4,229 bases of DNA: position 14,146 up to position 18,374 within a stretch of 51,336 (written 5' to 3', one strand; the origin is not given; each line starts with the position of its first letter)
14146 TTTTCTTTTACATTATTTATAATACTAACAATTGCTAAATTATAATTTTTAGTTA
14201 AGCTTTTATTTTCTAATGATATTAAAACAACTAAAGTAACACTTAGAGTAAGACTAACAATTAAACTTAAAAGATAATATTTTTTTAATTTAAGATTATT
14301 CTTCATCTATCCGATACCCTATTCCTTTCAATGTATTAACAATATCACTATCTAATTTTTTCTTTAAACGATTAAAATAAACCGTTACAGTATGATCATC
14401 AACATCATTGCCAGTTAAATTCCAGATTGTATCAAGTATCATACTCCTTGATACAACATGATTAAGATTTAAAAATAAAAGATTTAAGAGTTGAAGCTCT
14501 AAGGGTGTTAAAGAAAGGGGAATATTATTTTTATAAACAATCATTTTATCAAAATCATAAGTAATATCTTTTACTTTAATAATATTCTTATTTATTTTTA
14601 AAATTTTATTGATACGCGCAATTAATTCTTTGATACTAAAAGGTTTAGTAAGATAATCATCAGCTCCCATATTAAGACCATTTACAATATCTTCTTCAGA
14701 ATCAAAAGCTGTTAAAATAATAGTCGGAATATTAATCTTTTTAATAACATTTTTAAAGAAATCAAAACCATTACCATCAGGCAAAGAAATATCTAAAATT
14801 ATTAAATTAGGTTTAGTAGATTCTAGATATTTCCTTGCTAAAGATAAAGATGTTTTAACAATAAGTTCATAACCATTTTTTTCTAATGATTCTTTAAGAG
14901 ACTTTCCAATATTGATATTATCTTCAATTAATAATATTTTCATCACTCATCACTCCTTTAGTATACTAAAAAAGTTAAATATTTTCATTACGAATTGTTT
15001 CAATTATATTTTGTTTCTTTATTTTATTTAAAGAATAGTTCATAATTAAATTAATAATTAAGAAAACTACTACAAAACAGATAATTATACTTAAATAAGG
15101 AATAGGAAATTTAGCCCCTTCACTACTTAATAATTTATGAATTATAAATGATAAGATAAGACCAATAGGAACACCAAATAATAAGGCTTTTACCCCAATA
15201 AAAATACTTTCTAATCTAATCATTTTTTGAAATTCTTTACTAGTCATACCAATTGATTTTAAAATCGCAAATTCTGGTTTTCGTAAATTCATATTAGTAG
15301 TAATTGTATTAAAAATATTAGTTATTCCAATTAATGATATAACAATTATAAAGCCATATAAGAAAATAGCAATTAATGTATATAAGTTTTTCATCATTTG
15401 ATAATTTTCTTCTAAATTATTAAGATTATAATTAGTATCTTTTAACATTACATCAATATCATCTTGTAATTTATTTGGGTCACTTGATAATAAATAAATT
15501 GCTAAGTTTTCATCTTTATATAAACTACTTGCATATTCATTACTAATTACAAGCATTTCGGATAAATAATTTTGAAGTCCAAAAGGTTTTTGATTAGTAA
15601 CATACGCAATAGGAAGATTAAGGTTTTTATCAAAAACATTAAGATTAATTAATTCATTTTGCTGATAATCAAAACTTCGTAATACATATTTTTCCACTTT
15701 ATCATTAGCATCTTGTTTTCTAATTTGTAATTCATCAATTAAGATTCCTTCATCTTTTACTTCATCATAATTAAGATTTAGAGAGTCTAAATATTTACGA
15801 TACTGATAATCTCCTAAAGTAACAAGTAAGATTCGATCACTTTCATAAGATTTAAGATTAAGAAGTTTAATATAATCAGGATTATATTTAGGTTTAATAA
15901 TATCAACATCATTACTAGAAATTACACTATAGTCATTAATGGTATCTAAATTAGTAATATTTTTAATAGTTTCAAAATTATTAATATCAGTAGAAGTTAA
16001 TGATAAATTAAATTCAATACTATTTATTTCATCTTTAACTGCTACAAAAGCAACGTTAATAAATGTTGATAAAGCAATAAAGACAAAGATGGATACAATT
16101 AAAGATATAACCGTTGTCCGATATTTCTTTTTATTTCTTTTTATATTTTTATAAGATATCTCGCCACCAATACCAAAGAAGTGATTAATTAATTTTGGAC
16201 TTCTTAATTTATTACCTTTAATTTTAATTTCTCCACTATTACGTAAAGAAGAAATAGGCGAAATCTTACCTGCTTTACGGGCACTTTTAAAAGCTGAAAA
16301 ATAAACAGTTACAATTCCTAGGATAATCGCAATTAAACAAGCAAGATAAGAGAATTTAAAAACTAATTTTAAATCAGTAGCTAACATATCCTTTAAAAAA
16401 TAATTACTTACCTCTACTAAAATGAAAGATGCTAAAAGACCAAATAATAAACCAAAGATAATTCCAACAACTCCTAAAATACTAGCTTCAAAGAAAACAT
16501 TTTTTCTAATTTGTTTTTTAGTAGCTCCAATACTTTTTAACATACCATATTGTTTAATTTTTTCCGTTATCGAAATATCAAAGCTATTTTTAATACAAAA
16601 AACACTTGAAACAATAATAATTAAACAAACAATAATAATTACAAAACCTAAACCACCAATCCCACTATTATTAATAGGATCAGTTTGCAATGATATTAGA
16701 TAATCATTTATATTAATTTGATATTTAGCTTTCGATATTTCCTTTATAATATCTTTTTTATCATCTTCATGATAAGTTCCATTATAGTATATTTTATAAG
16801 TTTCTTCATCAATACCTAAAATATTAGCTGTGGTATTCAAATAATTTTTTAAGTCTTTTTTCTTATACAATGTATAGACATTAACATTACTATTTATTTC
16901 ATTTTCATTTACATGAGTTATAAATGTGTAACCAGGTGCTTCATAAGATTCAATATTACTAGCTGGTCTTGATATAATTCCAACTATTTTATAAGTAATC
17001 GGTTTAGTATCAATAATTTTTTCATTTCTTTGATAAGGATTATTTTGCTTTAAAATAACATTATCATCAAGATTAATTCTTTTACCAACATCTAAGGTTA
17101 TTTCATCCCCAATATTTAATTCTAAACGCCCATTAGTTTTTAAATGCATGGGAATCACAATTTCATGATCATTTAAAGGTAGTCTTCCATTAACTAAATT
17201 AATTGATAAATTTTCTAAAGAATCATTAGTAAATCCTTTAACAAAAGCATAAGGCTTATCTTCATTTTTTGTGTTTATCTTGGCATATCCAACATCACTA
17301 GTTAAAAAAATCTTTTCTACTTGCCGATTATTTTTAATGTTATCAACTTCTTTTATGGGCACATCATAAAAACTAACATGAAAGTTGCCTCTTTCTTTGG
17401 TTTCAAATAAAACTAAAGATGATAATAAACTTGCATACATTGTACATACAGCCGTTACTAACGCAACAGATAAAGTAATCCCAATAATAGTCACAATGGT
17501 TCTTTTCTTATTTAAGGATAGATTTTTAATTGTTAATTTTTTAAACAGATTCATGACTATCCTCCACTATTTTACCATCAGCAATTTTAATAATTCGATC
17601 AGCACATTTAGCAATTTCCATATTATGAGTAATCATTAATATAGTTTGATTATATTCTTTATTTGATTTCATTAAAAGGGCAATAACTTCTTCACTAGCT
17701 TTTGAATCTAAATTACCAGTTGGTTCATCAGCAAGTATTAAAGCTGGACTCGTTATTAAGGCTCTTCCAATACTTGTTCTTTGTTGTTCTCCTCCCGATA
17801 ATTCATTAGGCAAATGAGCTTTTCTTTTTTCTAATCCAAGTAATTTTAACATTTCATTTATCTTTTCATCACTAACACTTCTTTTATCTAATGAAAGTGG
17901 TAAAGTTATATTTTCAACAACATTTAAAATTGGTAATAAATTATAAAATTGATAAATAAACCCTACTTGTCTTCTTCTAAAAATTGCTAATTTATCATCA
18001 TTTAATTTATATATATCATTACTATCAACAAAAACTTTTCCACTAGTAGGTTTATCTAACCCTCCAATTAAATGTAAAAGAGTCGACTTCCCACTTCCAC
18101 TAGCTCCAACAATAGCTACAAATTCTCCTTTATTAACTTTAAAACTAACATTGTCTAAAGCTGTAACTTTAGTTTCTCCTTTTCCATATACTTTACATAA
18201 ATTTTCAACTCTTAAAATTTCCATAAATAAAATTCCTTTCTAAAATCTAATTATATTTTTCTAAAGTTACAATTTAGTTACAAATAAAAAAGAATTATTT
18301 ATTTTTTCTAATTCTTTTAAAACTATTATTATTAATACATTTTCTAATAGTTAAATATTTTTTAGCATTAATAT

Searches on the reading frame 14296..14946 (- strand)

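Call 24: search_protein_families(library=pfam, proteins=[window:14296-14946:-], max_evalue=0.01)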
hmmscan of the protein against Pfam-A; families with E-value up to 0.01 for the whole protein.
window:14296-14946:- (216 aa): 2 families
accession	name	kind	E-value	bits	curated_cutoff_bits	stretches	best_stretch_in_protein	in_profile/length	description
PF00072.30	Response_reg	-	7.6e-24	84.5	30.2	1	4-113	1-111/111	Response regulator receiver domain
PF00486.34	Trans_reg_C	-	7.6e-17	61.6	26.2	1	143-213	3-77/77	Transcriptional regulatory protein, C terminal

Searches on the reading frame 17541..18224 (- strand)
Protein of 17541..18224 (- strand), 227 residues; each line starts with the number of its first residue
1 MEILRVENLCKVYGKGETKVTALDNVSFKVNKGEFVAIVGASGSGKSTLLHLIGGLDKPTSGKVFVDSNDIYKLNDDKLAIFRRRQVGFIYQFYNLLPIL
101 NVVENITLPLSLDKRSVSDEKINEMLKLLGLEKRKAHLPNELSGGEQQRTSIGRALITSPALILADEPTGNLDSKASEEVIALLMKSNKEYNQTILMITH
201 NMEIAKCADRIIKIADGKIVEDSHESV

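Call 24: search_protein_families(library=pfam, proteins=[window:17541-18224:-], max_evalue=0.01)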
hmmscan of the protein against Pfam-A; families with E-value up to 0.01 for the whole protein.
window:17541-18224:- (227 aa): 8 families
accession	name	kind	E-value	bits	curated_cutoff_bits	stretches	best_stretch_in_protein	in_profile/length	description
PF00005.33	ABC_tran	-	6e-35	121.3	25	1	23-169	1-136/137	ABC transporter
PF02463.25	SMC_N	-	8.1e-08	32.4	40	1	110-215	111-212/220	RecF/RecN/SMC N terminal domain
PF13304.12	AAA_21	-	7e-05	23.5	27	0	35-56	1-22/304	AAA domain, putative AbiEii toxin, Type IV TA system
PF13555.12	AAA_29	-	0.00016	21.8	27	1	24-50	13-39/61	P-loop containing region of AAA domain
PF20703.3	nSTAND1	-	0.0012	19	27.1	1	24-51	24-51/379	Novel STAND NTPase 1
PF03193.22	RsgA_GTPase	-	0.0059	16.9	30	0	19-55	93-128/174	RsgA GTPase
PF00931.28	NB-ARC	-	0.0065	16.2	23.5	0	20-53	5-38/248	NB-ARC domain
PF13166.12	AAA_13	-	0.0099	15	36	0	160-213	527-582/713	AAA domain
